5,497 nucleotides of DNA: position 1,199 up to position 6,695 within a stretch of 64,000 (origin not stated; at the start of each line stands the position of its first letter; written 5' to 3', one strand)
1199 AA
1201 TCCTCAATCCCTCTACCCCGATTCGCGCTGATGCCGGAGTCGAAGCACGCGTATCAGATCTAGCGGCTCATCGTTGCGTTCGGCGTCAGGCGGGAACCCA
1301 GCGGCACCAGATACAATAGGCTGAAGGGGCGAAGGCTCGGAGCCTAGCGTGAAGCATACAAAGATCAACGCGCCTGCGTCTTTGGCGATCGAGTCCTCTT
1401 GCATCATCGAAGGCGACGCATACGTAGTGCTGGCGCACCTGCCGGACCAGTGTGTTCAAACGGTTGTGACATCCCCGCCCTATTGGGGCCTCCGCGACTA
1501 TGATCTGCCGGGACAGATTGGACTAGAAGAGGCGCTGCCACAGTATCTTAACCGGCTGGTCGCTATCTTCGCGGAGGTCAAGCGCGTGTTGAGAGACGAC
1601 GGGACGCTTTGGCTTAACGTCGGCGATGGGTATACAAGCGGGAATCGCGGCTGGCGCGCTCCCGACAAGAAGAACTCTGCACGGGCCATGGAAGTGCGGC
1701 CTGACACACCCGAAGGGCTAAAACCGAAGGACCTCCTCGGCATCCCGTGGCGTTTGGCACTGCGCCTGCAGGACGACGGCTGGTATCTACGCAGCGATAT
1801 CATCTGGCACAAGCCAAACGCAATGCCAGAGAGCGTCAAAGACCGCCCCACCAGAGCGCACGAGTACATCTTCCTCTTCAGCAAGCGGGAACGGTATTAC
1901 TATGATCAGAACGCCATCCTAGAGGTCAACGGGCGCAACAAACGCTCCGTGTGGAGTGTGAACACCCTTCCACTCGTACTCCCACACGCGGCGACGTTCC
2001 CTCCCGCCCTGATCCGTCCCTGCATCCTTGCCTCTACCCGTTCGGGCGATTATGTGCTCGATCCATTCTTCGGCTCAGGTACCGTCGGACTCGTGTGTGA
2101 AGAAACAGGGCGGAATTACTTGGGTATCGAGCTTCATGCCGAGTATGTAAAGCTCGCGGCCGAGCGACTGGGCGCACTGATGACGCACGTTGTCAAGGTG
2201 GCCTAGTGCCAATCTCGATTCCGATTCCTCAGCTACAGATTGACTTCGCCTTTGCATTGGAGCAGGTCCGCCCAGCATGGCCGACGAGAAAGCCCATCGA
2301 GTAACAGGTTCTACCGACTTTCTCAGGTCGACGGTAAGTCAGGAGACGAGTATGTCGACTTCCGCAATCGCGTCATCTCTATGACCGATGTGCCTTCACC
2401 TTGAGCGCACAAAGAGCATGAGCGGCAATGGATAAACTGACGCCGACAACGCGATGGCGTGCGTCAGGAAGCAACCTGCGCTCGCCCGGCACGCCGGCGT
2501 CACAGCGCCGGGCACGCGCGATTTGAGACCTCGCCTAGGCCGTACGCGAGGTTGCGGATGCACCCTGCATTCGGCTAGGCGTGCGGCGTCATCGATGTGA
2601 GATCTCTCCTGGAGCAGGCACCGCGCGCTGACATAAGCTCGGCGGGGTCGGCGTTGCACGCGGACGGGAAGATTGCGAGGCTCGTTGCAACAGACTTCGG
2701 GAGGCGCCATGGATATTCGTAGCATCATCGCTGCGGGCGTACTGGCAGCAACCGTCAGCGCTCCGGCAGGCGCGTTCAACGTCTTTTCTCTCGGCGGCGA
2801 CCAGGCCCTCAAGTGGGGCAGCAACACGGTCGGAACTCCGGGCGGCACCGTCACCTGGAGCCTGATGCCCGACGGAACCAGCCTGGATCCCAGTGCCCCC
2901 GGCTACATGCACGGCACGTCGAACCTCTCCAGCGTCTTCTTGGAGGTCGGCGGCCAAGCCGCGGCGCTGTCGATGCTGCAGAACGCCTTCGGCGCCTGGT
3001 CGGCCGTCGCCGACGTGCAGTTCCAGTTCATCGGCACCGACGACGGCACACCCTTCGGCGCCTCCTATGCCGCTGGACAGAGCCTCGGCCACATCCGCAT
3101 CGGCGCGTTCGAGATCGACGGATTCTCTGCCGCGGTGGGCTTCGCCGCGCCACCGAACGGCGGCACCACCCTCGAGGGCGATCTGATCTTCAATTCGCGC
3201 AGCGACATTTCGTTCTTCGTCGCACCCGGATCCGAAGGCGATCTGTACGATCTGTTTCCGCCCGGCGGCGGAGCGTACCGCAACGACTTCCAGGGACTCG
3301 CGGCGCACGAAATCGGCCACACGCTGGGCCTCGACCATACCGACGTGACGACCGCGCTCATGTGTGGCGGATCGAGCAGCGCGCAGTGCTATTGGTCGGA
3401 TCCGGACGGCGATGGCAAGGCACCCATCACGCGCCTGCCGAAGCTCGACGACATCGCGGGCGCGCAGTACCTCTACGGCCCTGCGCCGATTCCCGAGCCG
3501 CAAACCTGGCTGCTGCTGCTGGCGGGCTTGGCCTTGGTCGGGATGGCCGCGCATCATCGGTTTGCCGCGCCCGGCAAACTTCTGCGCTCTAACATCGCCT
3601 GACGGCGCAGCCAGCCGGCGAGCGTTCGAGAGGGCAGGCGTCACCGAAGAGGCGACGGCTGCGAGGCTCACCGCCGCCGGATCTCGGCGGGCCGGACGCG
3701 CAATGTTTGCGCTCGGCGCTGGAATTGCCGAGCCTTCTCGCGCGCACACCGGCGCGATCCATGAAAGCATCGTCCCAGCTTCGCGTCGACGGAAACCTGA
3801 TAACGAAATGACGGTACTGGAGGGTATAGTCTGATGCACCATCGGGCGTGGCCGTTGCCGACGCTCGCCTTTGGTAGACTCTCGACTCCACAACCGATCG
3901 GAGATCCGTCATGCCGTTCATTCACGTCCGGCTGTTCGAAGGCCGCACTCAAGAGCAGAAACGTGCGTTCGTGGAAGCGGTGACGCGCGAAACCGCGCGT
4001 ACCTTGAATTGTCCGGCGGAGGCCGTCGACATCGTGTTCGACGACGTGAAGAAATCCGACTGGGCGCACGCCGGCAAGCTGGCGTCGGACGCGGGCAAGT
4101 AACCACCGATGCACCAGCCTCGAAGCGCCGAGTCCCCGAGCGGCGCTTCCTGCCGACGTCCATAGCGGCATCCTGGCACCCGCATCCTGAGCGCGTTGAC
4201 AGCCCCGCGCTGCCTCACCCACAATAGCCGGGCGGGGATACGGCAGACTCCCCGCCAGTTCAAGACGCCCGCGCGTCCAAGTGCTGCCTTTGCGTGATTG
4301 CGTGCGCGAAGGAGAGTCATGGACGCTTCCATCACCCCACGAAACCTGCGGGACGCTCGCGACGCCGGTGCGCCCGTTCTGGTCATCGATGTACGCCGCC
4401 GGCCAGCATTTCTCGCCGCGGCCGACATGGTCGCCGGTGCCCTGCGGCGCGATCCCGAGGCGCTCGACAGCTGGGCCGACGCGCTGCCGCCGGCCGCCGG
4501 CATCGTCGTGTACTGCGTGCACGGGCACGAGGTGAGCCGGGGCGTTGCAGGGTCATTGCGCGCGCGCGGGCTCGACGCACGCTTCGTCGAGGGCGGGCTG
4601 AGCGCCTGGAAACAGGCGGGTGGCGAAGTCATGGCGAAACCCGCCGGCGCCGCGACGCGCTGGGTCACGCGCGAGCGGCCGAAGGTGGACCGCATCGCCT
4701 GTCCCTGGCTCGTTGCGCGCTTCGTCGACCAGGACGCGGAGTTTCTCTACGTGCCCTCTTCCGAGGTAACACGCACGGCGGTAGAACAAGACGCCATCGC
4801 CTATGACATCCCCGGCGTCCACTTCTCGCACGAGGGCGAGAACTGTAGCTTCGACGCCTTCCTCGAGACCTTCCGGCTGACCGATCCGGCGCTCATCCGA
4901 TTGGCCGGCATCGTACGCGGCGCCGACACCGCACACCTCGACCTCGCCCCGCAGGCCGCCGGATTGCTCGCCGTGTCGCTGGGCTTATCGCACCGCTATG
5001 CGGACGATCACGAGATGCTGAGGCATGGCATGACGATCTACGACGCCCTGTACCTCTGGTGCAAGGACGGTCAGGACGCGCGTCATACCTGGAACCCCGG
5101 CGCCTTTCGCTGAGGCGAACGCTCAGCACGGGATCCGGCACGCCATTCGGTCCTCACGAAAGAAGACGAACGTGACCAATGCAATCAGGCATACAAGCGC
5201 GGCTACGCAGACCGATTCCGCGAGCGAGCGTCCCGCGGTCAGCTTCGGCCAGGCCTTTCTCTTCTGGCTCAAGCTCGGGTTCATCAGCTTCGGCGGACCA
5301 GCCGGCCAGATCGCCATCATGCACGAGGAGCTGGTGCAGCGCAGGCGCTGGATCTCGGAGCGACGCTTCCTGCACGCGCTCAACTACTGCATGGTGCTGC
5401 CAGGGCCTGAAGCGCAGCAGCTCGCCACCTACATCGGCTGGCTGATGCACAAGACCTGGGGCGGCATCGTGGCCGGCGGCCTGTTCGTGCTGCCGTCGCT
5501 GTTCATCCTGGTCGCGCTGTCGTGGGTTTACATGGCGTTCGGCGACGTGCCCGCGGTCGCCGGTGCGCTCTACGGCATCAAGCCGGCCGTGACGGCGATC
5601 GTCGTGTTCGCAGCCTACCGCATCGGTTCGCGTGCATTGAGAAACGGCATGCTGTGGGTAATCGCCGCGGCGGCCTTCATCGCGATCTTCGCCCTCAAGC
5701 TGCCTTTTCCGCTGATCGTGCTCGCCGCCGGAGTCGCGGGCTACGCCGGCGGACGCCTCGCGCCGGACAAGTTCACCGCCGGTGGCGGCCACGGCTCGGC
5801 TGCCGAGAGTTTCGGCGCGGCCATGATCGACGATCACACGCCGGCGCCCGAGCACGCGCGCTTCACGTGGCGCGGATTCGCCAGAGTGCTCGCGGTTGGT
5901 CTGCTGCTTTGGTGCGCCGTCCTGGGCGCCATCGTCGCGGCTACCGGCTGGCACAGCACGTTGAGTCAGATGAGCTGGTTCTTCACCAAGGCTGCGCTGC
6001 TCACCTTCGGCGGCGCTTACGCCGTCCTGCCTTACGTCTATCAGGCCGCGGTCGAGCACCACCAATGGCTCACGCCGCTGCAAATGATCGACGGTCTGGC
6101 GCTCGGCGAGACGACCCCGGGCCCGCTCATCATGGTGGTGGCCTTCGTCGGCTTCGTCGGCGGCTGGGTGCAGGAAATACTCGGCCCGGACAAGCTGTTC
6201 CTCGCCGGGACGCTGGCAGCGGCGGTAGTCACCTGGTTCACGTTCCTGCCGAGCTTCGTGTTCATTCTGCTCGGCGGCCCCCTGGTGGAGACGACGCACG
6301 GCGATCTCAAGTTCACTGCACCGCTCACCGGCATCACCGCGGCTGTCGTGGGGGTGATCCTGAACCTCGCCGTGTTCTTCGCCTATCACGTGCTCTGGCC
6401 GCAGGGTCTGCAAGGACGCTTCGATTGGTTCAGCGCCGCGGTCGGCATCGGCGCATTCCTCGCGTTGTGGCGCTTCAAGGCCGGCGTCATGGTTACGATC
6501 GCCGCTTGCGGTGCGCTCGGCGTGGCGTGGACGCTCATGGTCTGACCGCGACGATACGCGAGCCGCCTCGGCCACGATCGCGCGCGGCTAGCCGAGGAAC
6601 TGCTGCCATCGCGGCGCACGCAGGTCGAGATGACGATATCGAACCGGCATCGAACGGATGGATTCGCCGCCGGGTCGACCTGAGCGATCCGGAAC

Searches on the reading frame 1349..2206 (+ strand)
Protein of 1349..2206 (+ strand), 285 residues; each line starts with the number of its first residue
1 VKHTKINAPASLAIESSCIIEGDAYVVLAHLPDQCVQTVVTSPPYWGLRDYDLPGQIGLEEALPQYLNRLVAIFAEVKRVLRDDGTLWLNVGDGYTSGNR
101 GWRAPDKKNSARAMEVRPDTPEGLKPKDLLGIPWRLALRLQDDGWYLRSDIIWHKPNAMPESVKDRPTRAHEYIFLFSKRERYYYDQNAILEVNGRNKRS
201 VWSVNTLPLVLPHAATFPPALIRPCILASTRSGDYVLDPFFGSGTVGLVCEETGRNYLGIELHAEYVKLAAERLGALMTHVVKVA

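Call 65: search_protein_families(library=pfam, proteins=[window:1349-2206:+], max_evalue=0.00001)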
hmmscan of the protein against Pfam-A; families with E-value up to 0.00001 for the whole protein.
window:1349-2206:+ (285 aa): 1 family
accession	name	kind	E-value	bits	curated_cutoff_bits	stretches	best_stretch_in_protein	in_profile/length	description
PF01555.25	N6_N4_Mtase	-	2.3e-52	178.6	26.7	1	36-272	1-221/221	DNA methylase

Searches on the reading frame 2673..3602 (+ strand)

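Call 65: search_protein_families(library=pfam, proteins=[window:2673-3602:+], max_evalue=0.00001)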
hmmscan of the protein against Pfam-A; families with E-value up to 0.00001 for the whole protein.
window:2673-3602:+ (309 aa): 1 family
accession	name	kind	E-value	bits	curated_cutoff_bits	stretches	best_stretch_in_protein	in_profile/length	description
PF00413.30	Peptidase_M10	-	3.7e-12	46.8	24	1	97-232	22-134/159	Matrixin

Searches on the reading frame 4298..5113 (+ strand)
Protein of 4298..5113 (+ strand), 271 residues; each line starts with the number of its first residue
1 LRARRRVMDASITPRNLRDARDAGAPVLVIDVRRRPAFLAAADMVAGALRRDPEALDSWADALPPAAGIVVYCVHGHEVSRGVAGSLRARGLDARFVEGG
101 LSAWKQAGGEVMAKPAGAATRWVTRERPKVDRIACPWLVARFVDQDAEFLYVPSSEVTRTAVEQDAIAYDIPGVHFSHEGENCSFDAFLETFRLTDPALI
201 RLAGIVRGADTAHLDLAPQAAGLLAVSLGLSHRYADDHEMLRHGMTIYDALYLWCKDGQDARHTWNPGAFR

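Call 65: search_protein_families(library=pfam, proteins=[window:4298-5113:+], max_evalue=0.00001)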
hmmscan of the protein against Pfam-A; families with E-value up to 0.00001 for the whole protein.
window:4298-5113:+ (271 aa): 2 families
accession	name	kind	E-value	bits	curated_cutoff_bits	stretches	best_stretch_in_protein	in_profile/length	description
PF09828.14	ChrB_C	-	4.3e-50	170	25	1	122-255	1-132/132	ChrB, C-terminal domain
PF00581.25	Rhodanese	-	1e-07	32.8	22.2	1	14-106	2-101/102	Rhodanese-like domain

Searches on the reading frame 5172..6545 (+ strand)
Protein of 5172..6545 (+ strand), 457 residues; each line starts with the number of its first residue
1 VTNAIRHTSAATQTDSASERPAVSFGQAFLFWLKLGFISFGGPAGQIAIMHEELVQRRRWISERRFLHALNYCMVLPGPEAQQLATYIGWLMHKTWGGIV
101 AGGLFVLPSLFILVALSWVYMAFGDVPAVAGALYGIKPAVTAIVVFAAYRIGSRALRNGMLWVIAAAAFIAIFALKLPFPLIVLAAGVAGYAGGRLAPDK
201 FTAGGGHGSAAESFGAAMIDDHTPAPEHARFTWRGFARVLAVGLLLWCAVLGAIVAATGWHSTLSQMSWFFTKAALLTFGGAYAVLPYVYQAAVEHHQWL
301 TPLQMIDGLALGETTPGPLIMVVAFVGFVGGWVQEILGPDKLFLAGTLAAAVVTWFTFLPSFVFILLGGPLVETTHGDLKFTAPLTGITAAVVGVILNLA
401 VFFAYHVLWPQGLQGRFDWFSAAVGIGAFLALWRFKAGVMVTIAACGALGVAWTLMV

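Call 65: search_protein_families(library=pfam, proteins=[window:5172-6545:+], max_evalue=0.00001)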
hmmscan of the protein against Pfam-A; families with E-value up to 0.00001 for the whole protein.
window:5172-6545:+ (457 aa): 1 family
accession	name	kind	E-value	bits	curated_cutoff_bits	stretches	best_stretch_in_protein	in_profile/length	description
PF02417.20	Chromate_transp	-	1.6e-78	262.9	28.6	2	27-191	2-166/166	Chromate transporter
